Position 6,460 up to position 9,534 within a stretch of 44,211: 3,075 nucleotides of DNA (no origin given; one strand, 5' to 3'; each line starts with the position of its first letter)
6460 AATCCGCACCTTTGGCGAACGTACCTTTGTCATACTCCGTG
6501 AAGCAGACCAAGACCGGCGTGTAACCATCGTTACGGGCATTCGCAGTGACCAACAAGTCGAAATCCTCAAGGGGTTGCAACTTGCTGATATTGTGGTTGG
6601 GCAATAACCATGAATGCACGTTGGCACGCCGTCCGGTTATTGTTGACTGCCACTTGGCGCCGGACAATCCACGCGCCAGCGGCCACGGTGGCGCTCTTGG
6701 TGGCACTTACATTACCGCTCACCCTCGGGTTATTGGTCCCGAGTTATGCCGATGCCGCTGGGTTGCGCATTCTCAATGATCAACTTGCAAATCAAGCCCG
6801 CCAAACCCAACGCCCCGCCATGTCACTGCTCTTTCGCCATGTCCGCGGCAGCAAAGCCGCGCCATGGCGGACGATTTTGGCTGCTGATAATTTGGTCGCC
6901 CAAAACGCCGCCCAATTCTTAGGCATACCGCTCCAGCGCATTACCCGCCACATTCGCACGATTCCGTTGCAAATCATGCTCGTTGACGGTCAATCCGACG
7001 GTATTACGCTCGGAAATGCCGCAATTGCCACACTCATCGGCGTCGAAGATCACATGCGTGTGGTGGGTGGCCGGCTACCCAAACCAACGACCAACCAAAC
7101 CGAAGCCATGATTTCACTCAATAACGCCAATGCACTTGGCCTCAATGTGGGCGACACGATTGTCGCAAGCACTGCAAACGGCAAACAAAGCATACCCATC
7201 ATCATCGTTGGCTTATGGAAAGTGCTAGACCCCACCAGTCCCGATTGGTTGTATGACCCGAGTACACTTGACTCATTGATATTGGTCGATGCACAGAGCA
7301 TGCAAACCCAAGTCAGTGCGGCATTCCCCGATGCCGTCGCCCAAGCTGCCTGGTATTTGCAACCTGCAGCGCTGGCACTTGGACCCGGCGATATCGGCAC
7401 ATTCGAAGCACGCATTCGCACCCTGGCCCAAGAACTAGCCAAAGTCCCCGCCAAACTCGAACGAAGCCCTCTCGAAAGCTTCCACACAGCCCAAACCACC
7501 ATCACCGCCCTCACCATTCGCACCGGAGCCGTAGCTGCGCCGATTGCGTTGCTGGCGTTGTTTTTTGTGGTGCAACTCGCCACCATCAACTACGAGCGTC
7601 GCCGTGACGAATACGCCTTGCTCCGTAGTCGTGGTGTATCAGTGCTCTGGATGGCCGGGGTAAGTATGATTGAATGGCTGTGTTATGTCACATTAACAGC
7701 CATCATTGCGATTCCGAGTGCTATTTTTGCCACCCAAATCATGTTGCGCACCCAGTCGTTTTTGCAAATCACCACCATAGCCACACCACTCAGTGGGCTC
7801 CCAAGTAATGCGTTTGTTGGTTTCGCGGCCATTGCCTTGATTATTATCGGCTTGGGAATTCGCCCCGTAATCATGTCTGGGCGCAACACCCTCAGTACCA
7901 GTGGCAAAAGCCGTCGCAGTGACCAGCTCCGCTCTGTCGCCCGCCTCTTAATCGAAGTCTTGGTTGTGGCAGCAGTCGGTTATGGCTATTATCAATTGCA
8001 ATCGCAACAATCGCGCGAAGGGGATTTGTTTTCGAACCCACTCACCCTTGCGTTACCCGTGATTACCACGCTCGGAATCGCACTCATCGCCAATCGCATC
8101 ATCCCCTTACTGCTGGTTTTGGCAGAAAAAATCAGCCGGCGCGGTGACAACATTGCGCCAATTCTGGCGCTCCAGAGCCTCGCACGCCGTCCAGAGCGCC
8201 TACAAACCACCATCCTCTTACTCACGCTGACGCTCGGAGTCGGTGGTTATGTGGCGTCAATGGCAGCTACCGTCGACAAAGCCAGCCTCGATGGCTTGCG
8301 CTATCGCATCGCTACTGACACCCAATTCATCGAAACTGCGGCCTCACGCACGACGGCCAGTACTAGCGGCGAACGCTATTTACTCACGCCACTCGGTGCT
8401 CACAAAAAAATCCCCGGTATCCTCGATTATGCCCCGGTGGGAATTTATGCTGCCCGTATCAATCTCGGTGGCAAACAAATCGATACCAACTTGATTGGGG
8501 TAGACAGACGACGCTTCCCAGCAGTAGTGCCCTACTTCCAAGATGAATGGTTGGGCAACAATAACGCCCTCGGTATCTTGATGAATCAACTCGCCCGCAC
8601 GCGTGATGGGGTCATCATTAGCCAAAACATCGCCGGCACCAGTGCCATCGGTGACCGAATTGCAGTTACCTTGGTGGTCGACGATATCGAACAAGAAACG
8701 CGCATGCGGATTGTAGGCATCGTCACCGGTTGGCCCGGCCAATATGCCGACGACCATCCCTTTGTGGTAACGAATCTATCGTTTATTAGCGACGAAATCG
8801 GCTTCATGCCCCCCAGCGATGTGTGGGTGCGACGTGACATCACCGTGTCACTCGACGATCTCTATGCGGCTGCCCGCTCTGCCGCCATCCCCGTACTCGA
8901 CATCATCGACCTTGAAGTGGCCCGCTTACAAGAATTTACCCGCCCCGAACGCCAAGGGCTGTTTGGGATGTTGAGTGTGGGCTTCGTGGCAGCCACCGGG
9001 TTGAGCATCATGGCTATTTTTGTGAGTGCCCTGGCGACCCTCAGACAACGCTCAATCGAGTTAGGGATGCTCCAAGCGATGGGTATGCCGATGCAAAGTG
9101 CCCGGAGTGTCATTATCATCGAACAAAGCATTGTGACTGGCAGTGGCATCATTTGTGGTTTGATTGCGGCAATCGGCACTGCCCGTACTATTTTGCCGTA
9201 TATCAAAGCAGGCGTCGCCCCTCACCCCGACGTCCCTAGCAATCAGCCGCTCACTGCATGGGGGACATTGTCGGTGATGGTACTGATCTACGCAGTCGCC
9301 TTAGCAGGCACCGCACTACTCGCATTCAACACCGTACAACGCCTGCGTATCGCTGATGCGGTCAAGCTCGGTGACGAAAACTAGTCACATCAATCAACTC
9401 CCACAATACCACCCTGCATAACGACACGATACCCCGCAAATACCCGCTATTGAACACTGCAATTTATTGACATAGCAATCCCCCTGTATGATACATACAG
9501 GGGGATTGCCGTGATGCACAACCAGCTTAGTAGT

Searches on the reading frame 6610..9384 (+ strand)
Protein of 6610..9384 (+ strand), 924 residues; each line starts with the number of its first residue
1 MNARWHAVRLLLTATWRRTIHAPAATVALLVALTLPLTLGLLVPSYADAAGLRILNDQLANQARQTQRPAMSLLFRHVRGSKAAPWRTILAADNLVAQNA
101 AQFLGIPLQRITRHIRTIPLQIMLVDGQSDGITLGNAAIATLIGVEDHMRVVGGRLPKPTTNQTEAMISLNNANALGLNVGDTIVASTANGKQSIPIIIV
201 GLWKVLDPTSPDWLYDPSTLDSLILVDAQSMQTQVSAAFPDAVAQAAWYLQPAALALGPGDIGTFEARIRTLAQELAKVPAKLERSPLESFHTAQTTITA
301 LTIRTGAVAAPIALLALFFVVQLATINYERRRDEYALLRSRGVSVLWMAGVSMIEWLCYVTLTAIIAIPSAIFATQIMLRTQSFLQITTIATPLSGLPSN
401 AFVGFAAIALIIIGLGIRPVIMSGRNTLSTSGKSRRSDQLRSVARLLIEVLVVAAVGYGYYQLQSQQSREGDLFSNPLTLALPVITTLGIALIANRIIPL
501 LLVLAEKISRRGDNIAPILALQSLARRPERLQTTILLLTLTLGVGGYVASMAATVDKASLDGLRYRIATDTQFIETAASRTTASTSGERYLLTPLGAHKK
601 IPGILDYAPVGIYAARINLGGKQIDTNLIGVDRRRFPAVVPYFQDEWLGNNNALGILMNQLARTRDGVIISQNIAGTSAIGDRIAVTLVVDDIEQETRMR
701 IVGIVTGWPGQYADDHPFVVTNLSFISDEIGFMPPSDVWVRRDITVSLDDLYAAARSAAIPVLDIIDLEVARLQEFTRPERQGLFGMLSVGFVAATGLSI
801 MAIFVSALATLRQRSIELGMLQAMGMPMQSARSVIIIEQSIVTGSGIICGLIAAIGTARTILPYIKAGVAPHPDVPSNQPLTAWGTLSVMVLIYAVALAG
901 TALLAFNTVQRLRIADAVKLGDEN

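Call 26: search_protein_families(library=pfam, proteins=[window:6610-9384:+], max_evalue=0.00001)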
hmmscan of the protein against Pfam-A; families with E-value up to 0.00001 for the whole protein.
window:6610-9384:+ (924 aa): 1 family
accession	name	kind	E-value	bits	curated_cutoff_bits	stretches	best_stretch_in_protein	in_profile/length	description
PF02687.27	FtsX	-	1.7e-12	47.9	25.5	2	792-905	4-115/120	FtsX-like permease C-terminal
